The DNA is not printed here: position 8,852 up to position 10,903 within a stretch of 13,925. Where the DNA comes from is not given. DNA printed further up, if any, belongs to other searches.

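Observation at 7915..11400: Three-gene module: tandem zinc-ribbon protein, Rad50/SbcC-like zinc-hook ATPase and AAA+ ATPase, with no Mre11/SbcD partner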

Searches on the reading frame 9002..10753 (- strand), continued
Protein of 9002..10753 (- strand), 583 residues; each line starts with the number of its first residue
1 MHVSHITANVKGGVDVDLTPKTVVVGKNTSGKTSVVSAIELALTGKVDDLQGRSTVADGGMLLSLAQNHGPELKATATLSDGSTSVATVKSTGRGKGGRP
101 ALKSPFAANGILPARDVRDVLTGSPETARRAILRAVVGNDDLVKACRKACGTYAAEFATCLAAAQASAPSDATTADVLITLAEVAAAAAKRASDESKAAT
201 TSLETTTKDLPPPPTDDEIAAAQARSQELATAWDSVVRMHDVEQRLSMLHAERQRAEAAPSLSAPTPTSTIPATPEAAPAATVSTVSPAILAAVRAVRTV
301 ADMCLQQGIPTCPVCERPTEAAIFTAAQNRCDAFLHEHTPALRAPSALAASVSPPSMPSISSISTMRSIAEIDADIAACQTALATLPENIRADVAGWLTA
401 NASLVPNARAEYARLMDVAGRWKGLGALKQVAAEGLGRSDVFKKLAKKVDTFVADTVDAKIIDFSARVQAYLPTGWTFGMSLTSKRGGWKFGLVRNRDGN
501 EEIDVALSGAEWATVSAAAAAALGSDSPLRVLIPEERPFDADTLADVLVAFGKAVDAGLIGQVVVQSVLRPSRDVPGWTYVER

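Call 33: search_solved_structures(query=A1, max_evalue=1, show_alignments=3)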
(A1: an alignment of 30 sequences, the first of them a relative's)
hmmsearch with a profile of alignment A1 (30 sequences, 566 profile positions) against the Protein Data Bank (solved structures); distinct sequences matched with E-value up to 1: 141 (the best 60 are shown).
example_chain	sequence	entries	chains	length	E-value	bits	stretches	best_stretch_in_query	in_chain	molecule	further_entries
7qcd_B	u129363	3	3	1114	5.3e-08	35.7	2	17-49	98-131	Structural maintenance of chromosomes protein 6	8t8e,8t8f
7ylm_B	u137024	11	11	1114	5.3e-08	35.7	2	17-49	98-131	SMC6 isoform 1 | Structural maintenance of chromosomes protein 6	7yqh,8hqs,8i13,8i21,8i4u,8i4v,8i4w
7tve_D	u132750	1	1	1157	6.1e-08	35.5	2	17-49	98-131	Structural maintenance of chromosomes protein 6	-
8i4x_B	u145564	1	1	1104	6.4e-08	35.5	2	17-49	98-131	Structural maintenance of chromosomes protein 6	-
9hqu_A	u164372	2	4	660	2.1e-06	30.5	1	169-430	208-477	DUF3732 domain-containing protein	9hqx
9y5h_B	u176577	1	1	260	5.7e-05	25.7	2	211-311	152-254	sc-t-SNARE-diff-#3.3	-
5dac_A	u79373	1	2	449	6.1e-05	25.6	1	20-47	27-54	Putative uncharacterized protein,Putative uncharacterized protein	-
5da9_A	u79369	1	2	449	7.4e-05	25.4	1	20-47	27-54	Putative uncharacterized protein,Putative uncharacterized protein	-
6p74_A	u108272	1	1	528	0.00012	24.7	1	15-45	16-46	Putative ATP-dependent endonuclease of the OLD family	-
7zr1_C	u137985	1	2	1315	0.00013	24.6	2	20-47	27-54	DH domain-containing protein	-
9bi4_C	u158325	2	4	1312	0.00065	22.3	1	21-46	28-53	DNA repair protein RAD50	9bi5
8p0a_A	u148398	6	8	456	0.001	21.6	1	23-279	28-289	Structural maintenance of chromosomes protein 1A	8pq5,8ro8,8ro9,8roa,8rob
8ro6_A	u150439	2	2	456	0.001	21.6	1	23-279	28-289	Structural maintenance of chromosomes protein 1A (SMC1A)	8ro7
5xg2_A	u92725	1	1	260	0.0011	21.6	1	168-369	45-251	Chromosome partition protein Smc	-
7nep_P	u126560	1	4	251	0.0038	19.7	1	174-407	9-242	Tropomyosin alpha-1 chain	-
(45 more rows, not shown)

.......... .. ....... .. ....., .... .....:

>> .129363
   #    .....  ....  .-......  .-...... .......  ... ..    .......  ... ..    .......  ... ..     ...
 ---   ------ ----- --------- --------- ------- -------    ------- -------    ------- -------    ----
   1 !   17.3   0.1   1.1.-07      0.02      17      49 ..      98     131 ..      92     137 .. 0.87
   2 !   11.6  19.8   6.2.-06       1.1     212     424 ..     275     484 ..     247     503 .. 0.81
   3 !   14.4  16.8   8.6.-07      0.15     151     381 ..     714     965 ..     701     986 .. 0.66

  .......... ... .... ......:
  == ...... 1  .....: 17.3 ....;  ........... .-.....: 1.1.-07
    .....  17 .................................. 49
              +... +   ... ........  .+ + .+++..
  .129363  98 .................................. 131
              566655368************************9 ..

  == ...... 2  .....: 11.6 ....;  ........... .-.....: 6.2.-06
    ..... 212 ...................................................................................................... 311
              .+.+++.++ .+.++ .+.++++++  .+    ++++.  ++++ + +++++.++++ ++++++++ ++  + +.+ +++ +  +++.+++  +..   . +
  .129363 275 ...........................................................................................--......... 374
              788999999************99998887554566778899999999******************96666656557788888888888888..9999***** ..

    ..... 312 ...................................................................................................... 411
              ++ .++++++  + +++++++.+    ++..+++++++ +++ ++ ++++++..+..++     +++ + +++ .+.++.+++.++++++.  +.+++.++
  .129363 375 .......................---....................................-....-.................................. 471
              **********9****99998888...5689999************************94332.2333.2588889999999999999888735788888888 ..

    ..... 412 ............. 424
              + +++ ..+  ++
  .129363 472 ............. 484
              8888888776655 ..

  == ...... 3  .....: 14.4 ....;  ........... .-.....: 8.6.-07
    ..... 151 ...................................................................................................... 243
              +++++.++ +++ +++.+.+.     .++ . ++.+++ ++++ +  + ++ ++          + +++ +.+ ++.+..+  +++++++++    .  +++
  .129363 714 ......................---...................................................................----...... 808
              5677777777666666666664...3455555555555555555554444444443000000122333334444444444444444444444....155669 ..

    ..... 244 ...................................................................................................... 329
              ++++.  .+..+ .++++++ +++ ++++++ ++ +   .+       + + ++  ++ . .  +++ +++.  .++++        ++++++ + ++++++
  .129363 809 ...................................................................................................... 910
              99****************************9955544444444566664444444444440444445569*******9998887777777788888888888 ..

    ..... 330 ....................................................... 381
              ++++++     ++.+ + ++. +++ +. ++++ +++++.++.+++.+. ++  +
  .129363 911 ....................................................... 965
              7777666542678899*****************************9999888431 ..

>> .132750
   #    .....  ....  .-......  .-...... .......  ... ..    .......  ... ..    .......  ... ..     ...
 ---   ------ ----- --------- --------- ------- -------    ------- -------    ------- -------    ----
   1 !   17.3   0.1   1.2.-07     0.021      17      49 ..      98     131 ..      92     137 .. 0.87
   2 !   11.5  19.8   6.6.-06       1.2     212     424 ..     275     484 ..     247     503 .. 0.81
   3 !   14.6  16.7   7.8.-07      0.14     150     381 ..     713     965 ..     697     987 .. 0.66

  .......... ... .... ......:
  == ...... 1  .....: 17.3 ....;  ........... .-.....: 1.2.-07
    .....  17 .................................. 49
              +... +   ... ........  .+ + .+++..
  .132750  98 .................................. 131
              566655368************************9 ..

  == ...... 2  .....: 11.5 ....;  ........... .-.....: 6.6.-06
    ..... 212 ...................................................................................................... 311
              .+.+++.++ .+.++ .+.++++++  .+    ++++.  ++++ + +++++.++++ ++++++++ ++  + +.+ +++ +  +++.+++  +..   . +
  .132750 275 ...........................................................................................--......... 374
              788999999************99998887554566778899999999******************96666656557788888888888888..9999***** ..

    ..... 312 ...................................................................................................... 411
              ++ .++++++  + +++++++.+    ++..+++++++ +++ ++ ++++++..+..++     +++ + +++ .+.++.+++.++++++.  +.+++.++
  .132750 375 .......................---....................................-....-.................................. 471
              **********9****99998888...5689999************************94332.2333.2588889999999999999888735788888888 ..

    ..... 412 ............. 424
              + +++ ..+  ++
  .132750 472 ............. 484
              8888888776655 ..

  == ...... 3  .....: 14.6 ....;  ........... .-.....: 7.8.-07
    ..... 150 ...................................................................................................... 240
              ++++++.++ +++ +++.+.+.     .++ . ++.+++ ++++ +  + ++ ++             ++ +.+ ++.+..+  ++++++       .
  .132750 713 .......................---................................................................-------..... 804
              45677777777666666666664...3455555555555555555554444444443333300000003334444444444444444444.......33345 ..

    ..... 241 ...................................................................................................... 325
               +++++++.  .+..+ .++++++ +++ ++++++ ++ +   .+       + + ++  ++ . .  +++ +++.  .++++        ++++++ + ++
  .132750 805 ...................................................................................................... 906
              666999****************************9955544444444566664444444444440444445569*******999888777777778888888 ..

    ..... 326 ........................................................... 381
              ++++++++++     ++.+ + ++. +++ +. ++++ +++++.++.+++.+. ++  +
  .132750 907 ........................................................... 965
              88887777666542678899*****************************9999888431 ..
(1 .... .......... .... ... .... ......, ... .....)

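Call 34: find_related_loci(query=A1, collection=viral_contigs, flank=8000)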
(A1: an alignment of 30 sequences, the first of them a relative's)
Query A1 (583 aa) in viral_contigs; peptide patterns used: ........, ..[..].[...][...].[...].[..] (x = any residue, [..] = any of these).
91 stretches matched a pattern; 78 encode a relative of the query (tblastn E <= 1e-3); 77 distinct loci.
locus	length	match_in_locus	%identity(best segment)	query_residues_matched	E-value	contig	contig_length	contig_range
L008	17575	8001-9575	32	2-582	3e-60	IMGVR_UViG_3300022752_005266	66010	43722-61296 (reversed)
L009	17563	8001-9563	32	2-582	1e-52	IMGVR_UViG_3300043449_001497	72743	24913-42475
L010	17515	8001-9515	30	16-582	6e-52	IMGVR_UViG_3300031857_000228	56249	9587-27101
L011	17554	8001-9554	29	2-582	2e-51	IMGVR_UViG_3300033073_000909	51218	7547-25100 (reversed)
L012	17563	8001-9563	30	2-582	3e-50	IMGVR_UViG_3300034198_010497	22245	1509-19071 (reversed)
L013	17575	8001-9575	29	3-582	7e-49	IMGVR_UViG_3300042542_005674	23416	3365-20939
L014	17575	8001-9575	29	3-582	7e-49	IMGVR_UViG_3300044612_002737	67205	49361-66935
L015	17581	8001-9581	31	2-582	6e-52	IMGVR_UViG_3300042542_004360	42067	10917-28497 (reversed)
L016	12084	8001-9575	29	3-582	5e-48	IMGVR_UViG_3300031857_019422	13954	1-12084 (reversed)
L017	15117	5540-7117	28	3-582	2e-47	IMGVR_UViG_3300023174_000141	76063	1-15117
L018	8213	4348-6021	27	2-582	1e-47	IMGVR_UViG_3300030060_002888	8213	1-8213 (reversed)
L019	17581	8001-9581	30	2-582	7e-47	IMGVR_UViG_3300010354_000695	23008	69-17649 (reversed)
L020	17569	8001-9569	28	2-582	5e-47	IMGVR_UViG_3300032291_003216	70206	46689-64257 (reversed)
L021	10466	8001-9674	28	2-582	3e-44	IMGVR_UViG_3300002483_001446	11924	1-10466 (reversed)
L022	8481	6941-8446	28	2-582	6e-43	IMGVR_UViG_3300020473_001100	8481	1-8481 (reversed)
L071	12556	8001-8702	29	1-239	2e-16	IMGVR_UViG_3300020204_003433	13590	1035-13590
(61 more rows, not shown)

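Call 35: find_related_loci(query=A1, collection=genome_contigs, flank=8000)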
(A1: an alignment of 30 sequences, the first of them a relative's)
Query A1 (583 aa) in genome_contigs; peptide patterns used: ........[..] (x = any residue, [..] = any of these).
34 stretches matched a pattern; 3 encode a relative of the query (tblastn E <= 1e-3); 3 distinct loci.
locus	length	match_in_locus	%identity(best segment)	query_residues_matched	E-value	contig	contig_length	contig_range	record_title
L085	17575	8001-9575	29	3-582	5e-53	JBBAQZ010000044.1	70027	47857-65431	MAG: Myxococcaceae bacterium isolate EUL_206 ctg44-EUL_206, whole genome shotgun sequence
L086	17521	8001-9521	31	15-582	1e-57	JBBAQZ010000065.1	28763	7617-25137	MAG: Myxococcaceae bacterium isolate EUL_206 ctg65-EUL_206, whole genome shotgun sequence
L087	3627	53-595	32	396-581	1e-18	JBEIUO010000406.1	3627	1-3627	MAG: Phycisphaeraceae bacterium isolate Sample-111-S82-bin-109 Sample_111_S82-bin_109-k141_1170477, whole genome shotgun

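Call 44: search_dna_similar(query=P0055, collection=phages, mode=protein, max_rows=25, max_evalue=0.001)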
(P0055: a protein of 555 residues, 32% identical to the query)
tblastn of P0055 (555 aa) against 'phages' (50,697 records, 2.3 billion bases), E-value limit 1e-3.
No match.

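Call 56: predict_structure(alignment_id=A1)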
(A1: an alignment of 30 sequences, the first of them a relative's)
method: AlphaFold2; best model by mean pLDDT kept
length: 583 residues; sequences in the alignment: 30
mean_pLDDT: 87.1   pTM: 0.67
mean pLDDT of the five models: 87.1, 84.6, 84.3, 82.6, 80.8
residues with pLDDT >= 90: 349; 70-90: 170; 50-70: 28; < 50: 36
segments of 3 or more residues with pLDDT < 50: 263-283, 345-359
pLDDT, mean of each block of 10 residues (from residue 1): 97 95 94 95 88 81 86 97 97 88 93 90 83 78 92 96 94 89 97 98 94 96 95 88 87 77 41 38 63 89 89 86 91 83 50 43 73 86 85 86 92 96 95 97 97 89 93 95 75 95 94 94 90 93 96 95 96 97 94
secondary structure, 60 per line:
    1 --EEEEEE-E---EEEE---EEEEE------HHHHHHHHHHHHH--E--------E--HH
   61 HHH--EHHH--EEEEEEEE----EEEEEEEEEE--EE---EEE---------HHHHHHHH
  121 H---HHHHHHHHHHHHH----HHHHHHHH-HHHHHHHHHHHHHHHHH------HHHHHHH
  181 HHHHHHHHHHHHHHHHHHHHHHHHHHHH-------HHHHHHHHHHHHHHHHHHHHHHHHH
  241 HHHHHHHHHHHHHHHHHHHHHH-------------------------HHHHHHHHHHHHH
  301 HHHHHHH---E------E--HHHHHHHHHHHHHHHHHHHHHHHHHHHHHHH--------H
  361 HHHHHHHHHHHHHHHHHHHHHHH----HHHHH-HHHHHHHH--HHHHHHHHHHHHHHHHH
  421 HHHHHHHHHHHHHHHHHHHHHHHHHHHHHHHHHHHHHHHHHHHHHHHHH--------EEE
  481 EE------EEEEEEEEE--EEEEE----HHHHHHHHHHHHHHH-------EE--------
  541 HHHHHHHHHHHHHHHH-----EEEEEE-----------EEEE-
elements in order: E3-8 E14-17 E21-25 H32-44 H59-63 E72-79 E84-93 E101-103 H113-121 H125-137 H142-149 H151-167 H174-208 H216-262 H288-307 H321-351 H360-383 H388-392 H394-401 H404-469 E478-482 E489-497 E500-504 H509-523 H541-556 E562-567 E579-582

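Call 59: fold_search(model_id=the predicted structure, library=pdb)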
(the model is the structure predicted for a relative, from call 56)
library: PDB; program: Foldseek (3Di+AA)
matches with E <= 10: 373; with E <= 0.001: 41
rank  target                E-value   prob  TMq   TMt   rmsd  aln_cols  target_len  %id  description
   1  7zr1_C                2.5e-09  1.00  0.24  0.19  64.9       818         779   12  Chaetomium thermophilum Mre11-Rad50-Nbs1 complex bound to ATPyS (composite structure) (released 2023-01-11)
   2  5xei                  1.2e-08  1.00  0.27  0.30  20.5       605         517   13  Crystal structure of the Smc head domain with a coiled coil and joint derived from Pyrococcus yayanosii (released 2017-06-07)
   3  7zr1_D                1.3e-08  1.00  0.26  0.21  70.9       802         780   14  Chaetomium thermophilum Mre11-Rad50-Nbs1 complex bound to ATPyS (composite structure) (released 2023-01-11)
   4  9hqx_B                1.1e-07  1.00  0.32  0.30  27.1       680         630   13  Salmonella enterica Lamassu LmuACB bound to DNA duplex (released 2025-10-01)
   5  8wjn_B                2.3e-07  1.00  0.31  0.36  18.4       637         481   11  Cryo-EM structure of 6-subunit Smc5/6 head region (released 2024-06-26)
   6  7tve_D                4.7e-07  1.00  0.31  0.39  28.9       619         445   12  ATP and DNA bound SMC5/6 core complex (released 2022-06-22)
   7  9f5w_B                1.3e-06  1.00  0.38  0.41  15.8       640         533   11  Human condensin II - M18BP1 complex (released 2025-07-02)
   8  8i4w_B                1.6e-06  1.00  0.30  0.38  20.8       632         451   11  Cryo-EM structure of 5-subunit Smc5/6 head region (released 2024-06-26)
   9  8wjn_A                1.8e-06  1.00  0.36  0.42  15.3       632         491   12  Cryo-EM structure of 6-subunit Smc5/6 head region (released 2024-06-26)
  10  9f5w_A                2.2e-06  1.00  0.39  0.43  17.2       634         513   13  Human condensin II - M18BP1 complex (released 2025-07-02)
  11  9qxx_B                2.4e-06  1.00  0.25  0.21  30.9       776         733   11  JetABC DNA loaded state dimer (released 2025-10-01)
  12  8dk2_D                3.6e-06  1.00  0.30  0.26  32.3       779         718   11  CryoEM structure of Pseudomonas aeruginosa PA14 JetABC in an unclamped state trapped in ATP dependent dimeric form (released 2022-10-05)
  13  9qxu_A                3.8e-06  1.00  0.21  0.18  30.5       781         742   11  JetABC DNA loaded state monomer (open) (released 2025-10-01)
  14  9qxu_B                4.2e-06  1.00  0.24  0.20  29.8       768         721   11  JetABC DNA loaded state monomer (open) (released 2025-10-01)
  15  6yvv_B                6.2e-06  1.00  0.35  0.41  23.1       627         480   11  Condensin complex from S.cerevisiae ATP-free apo bridged state (released 2020-07-15)
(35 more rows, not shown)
